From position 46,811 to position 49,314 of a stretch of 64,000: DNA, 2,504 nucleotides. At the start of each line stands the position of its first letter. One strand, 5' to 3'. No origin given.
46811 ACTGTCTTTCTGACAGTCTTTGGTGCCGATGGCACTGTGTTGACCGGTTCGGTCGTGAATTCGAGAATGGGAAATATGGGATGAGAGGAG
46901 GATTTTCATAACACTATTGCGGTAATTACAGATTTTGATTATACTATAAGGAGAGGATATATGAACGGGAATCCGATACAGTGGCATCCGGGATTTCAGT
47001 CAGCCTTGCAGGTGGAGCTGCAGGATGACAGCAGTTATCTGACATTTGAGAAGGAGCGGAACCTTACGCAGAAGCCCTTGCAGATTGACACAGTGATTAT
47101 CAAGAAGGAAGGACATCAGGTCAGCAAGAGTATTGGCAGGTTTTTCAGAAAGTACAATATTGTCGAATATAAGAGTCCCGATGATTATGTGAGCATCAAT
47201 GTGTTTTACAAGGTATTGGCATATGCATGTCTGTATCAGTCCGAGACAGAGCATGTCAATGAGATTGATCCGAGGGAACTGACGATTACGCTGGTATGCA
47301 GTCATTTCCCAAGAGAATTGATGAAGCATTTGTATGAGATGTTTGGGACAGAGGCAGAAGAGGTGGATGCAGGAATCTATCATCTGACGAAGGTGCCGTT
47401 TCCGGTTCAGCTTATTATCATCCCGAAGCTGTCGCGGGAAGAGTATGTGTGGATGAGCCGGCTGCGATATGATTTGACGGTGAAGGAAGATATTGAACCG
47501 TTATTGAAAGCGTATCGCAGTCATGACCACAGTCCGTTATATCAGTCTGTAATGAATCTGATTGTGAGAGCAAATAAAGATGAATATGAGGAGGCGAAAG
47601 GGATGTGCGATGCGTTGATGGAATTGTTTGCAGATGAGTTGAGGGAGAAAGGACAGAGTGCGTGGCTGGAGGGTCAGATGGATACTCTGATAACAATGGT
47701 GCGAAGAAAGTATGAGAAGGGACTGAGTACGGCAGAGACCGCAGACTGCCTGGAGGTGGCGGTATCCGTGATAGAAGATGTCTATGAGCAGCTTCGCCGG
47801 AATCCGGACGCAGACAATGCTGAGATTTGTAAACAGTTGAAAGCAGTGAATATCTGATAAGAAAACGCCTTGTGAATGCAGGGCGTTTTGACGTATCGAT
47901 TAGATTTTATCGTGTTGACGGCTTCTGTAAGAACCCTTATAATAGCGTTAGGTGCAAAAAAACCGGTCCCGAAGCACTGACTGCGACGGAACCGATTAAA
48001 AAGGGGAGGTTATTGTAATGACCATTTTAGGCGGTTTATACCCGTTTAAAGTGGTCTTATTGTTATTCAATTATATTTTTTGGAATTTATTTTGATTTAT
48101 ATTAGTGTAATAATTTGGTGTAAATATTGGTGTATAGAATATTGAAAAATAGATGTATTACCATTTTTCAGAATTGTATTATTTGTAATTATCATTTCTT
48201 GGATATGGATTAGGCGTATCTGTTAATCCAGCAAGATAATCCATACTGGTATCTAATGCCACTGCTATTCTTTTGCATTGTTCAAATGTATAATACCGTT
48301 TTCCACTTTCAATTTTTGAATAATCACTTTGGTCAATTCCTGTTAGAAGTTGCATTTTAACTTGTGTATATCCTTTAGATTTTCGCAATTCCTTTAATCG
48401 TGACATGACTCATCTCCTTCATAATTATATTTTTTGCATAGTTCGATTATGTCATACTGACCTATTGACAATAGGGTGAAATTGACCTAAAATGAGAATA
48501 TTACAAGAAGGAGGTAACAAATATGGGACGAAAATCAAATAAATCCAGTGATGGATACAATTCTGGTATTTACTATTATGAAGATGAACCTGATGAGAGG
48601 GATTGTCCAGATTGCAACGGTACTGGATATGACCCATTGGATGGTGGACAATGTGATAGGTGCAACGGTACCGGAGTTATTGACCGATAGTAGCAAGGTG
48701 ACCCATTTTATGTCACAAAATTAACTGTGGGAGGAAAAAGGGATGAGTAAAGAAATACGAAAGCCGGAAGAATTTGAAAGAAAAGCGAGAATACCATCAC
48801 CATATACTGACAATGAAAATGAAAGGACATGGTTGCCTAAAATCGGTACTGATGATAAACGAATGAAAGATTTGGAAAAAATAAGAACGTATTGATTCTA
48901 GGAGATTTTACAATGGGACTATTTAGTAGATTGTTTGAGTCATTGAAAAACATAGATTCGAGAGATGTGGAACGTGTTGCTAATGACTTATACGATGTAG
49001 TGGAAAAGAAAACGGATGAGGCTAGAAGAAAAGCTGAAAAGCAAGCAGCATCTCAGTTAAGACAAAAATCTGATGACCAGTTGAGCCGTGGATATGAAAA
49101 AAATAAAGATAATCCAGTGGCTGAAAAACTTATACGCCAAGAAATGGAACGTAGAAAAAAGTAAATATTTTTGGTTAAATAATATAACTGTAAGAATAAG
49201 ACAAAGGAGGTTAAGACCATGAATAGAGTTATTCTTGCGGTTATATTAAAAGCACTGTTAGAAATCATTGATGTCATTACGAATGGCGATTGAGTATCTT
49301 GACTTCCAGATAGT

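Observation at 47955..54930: Compact (~6.9 kb) AT-rich integrated element with integrase, excisionase-like gene, P4/D5 primase and two XRE regulators but no structural or packaging genes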

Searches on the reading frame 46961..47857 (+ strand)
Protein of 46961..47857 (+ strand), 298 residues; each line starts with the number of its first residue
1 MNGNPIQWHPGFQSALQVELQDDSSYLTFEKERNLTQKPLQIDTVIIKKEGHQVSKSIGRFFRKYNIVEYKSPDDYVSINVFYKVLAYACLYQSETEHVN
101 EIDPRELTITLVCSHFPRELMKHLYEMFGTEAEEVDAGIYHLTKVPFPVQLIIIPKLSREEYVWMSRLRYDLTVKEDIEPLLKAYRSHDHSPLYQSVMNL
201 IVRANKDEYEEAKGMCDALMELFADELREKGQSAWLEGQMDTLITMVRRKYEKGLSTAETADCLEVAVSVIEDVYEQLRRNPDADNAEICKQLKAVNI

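Call 9: search_protein_families(library=ncbifam, proteins=[window:46961-47857:+], max_evalue=0.01)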
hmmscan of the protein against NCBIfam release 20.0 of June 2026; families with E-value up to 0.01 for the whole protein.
window:46961-47857:+ (298 aa): 0 families

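Call 20: find_encoding_contigs(protein=window:46961-47857:+, flank=10000, max_places=10)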
Protein window:46961-47857:+ (298 aa): 1 contig read that carries it; 1 place shown.
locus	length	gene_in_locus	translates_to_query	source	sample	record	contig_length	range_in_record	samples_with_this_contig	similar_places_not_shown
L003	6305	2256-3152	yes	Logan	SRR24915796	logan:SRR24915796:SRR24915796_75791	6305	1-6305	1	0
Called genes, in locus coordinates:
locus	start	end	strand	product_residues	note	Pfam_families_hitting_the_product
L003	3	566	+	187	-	?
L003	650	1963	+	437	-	PF00860:Xan_ur_permease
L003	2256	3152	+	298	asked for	-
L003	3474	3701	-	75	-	PF12844:HTH_19, PF13560:HTH_31 (weak), PF01381:HTH_3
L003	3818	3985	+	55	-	PF27659:CHP02642 (weak)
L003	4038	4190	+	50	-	-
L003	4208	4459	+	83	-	-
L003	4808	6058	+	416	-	-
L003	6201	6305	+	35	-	?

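Call 81: search_protein_families(library=phrogs, proteins=[window:46961-47857:+], max_evalue=0.01)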
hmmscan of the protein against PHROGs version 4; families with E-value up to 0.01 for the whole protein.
window:46961-47857:+ (298 aa): 0 families

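Call 82: search_protein_families(library=pfam, proteins=[window:46961-47857:+], max_evalue=0.01)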
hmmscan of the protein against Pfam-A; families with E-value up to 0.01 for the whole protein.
window:46961-47857:+ (298 aa): 1 family
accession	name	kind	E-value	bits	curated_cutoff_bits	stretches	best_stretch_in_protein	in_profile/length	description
PF16188.10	Peptidase_M24_C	-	0.0039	17.5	28.9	0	141-184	7-48/63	C-terminal region of peptidase_M24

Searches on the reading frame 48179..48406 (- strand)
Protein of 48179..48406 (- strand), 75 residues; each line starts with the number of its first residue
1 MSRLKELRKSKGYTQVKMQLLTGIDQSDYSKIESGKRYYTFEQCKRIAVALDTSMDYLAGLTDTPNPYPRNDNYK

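Call 4: search_protein_families(library=pfam, proteins=[window:48179-48406:-], max_evalue=0.01)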
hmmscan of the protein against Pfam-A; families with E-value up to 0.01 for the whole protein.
window:48179-48406:- (75 aa): 4 families
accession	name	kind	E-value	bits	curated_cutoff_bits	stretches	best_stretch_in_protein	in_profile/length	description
PF01381.28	HTH_3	-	3.1e-12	46.8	23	1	4-58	1-55/55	Helix-turn-helix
PF12844.13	HTH_19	-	3.5e-11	43.3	30.2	1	2-59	2-59/64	Helix-turn-helix domain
PF13560.12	HTH_31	-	1.8e-06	28.6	27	1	3-54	5-57/64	Helix-turn-helix domain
PF13443.12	HTH_26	-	0.0018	18.9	22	1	3-56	1-55/63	Cro/C1-type HTH DNA-binding domain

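Call 5: search_protein_families(library=phrogs, proteins=[window:48179-48406:-], max_evalue=0.01)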
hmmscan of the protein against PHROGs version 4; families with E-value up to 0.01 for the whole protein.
window:48179-48406:- (75 aa): 15 families
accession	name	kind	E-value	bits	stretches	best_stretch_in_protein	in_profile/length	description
phrog_8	-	transcription regulation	2.9e-13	51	1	2-69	79-146/346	transcriptional regulator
phrog_3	-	transcription regulation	2.9e-10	41.5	1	1-66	90-153/430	transcriptional repressor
phrog_2967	-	transcription regulation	5.9e-09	36.8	1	3-63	14-74/225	transcriptional regulator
phrog_4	-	transcription regulation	1.6e-07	31.7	1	2-67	139-200/400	transcriptional repressor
phrog_2328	-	transcription regulation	6.2e-07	30.3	1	2-69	18-85/128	transcriptional repressor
phrog_5823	-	transcription regulation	3.5e-06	27.4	1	3-63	10-71/404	transcriptional regulator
phrog_2439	-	transcription regulation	9.5e-06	25.7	1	2-62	10-70/367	transcriptional regulator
phrog_1994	-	DNA, RNA and nucleotide metabolism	5.2e-05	24.2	1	1-63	1-63/170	DNA binding protein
phrog_147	-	transcription regulation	0.00017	22.9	1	2-48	7-54/100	transcriptional regulator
phrog_7241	-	transcription regulation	0.00021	22.3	1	4-59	66-121/122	transcriptional regulator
phrog_7396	-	unknown function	0.00074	20.2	1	8-66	24-85/227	-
phrog_1373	-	transcription regulation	0.0013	19.8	1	4-59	68-123/166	transcriptional regulator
phrog_34939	-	unknown function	0.0013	19.4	1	2-66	12-77/280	-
phrog_638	-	transcription regulation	0.0024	18.7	1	5-52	9-57/145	transcriptional regulator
phrog_6831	-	transcription regulation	0.0038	18.2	1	10-37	16-43/68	transcriptional regulator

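Call 8: search_protein_families(library=padloc, proteins=[window:48179-48406:-], max_evalue=0.01)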
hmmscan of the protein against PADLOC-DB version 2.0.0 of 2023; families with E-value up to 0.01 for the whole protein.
window:48179-48406:- (75 aa): 11 families
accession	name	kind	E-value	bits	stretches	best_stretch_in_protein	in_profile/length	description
PDLC02926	HTH_VI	-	5.3e-09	34.2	1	3-62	5-64/92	-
PDLC04142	capH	-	1e-08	34.2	1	3-64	10-71/103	capH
PDLC03664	Control_protein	-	2.9e-07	28.9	1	3-53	17-67/74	control protein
PDLC03953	RmrA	-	3.4e-07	27.8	1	3-58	9-64/373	-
PDLC03954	RmrA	-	2.2e-05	21.5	1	2-61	13-72/380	-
PDLC03951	RmrA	-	2.3e-05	21.6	1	2-60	11-69/400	-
PDLC03665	Control_protein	-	3.2e-05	22.1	1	3-58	12-68/77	control protein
PDLC03667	Control_protein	-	0.00033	18.9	1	3-59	5-65/101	control protein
PDLC04775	PDC-M69A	-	0.002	16.6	1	7-59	15-67/113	-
PDLC03949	RmrA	-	0.0029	14.5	1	2-60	5-63/363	-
PDLC03947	RmrA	-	0.0066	13.3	1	2-58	14-70/383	-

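Call 9: search_protein_families(library=ncbifam, proteins=[window:48179-48406:-], max_evalue=0.01)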
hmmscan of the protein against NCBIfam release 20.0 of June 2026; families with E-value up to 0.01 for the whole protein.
window:48179-48406:- (75 aa): 3 families
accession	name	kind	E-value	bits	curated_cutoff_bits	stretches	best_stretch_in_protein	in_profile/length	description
NF041951.1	phage_RstR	subfamily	2.1e-13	50.5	80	1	2-66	5-69/108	RstR family transcriptional repressor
TIGR03070.1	couple_hipB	subfamily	0.00016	21.6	71.65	1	4-52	7-55/58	type II toxin-antitoxin system Y4mF family antitoxin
NF006015.0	PRK08154.1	subfamily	0.0091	15.2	204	1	2-64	33-95/314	anaerobic benzoate catabolism transcriptional regulator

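Call 93: find_encoding_contigs(protein=window:48179-48406:-, flank=8000, max_places=10)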
Protein window:48179-48406:- (75 aa): 1 contig read that carries it; 1 place shown.
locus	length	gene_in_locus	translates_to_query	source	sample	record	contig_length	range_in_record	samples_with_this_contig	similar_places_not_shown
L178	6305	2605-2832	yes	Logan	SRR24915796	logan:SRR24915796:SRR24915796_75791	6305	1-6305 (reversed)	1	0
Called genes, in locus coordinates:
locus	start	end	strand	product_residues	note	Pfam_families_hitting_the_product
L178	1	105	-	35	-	?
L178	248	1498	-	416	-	-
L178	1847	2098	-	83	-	-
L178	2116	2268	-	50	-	-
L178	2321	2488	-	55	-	PF27659:CHP02642 (weak)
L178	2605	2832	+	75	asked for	PF12844:HTH_19, PF13560:HTH_31 (weak), PF01381:HTH_3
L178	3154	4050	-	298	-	-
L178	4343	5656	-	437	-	PF00860:Xan_ur_permease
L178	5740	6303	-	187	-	?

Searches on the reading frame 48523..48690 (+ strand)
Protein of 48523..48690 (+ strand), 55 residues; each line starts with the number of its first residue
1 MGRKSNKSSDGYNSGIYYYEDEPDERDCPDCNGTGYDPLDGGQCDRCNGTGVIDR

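Call 4: search_protein_families(library=pfam, proteins=[window:48523-48690:+], max_evalue=0.01)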
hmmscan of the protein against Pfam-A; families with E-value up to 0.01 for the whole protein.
window:48523-48690:+ (55 aa): 3 families
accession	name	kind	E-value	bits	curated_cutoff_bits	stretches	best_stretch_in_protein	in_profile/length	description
PF00684.25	DnaJ_CXXCXGXG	-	3.4e-05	24.4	32.7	1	28-53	1-27/65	DnaJ central domain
PF15777.11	Anti-TRAP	-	0.001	19.5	32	1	25-53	10-42/59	Tryptophan RNA-binding attenuator protein inhibitory protein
PF23733.2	GRXCR1-2_C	-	0.009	16.4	26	0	18-35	22-39/47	GRXCR1/2, C-terminal domain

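Call 5: search_protein_families(library=phrogs, proteins=[window:48523-48690:+], max_evalue=0.01)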
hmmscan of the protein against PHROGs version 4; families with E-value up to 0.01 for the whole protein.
window:48523-48690:+ (55 aa): 6 families
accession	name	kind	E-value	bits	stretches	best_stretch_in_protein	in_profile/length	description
phrog_17382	-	unknown function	6.1e-05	23.7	1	27-53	184-210/273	-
phrog_6060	-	transcription regulation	0.0011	19.8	0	22-52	10-48/61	anti-termination protein Q-like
phrog_9961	-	unknown function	0.0027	19.3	1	27-53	9-38/99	-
phrog_3931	-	unknown function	0.0028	18.7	0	42-54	30-42/59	-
phrog_11137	-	unknown function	0.0067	17.3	1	23-54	2-30/54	-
phrog_127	-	transcription regulation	0.0092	16.6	0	23-40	184-201/253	anti-termination protein Q-like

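Call 8: search_protein_families(library=padloc, proteins=[window:48523-48690:+], max_evalue=0.01)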
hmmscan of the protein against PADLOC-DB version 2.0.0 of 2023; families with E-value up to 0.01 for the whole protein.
window:48523-48690:+ (55 aa): 1 family
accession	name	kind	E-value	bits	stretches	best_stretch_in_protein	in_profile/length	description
PDLC04253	PDC-M01B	-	0.0027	15.1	1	20-53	290-321/366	-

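Call 9: search_protein_families(library=ncbifam, proteins=[window:48523-48690:+], max_evalue=0.01)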
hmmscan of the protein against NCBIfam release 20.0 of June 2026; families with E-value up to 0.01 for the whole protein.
window:48523-48690:+ (55 aa): 3 families
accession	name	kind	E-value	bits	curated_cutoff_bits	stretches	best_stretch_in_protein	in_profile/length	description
TIGR02642.1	phage_xxxx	hypoth_equivalog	1.2e-06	28.3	101.4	1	24-53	180-209/267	TIGR02642 family protein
NF058604.1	RtpA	equivalog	1.4e-06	28.3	65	1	25-53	9-35/50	anti-TRAP protein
TIGR02349.1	DnaJ_bact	equivalog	6.6e-05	22.4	377.2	1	23-53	141-172/354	molecular chaperone DnaJ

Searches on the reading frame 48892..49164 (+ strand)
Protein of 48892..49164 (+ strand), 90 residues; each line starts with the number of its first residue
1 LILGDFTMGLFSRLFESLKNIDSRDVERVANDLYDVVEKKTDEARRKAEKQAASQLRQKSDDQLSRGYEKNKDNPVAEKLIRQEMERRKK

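Call 4: search_protein_families(library=pfam, proteins=[window:48892-49164:+], max_evalue=0.01)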
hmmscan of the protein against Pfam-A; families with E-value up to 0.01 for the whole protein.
window:48892-49164:+ (90 aa): 0 families

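Call 5: search_protein_families(library=phrogs, proteins=[window:48892-49164:+], max_evalue=0.01)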
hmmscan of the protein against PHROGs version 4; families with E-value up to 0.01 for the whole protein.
window:48892-49164:+ (90 aa): 0 families

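Call 8: search_protein_families(library=padloc, proteins=[window:48892-49164:+], max_evalue=0.01)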
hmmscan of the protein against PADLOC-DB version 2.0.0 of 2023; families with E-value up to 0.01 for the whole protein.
window:48892-49164:+ (90 aa): 1 family
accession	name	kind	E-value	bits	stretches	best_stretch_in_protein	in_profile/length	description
PDLC03793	RTasCOG2852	-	0.0086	14.5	1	8-68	1-57/167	DRT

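Call 9: search_protein_families(library=ncbifam, proteins=[window:48892-49164:+], max_evalue=0.01)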
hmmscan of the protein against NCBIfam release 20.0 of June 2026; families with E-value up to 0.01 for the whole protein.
window:48892-49164:+ (90 aa): 1 family
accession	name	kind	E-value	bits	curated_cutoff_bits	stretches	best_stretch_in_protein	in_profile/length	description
NF002242.0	PRK01151.1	equivalog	0.002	17.7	72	0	45-73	5-33/67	30S ribosomal protein S17e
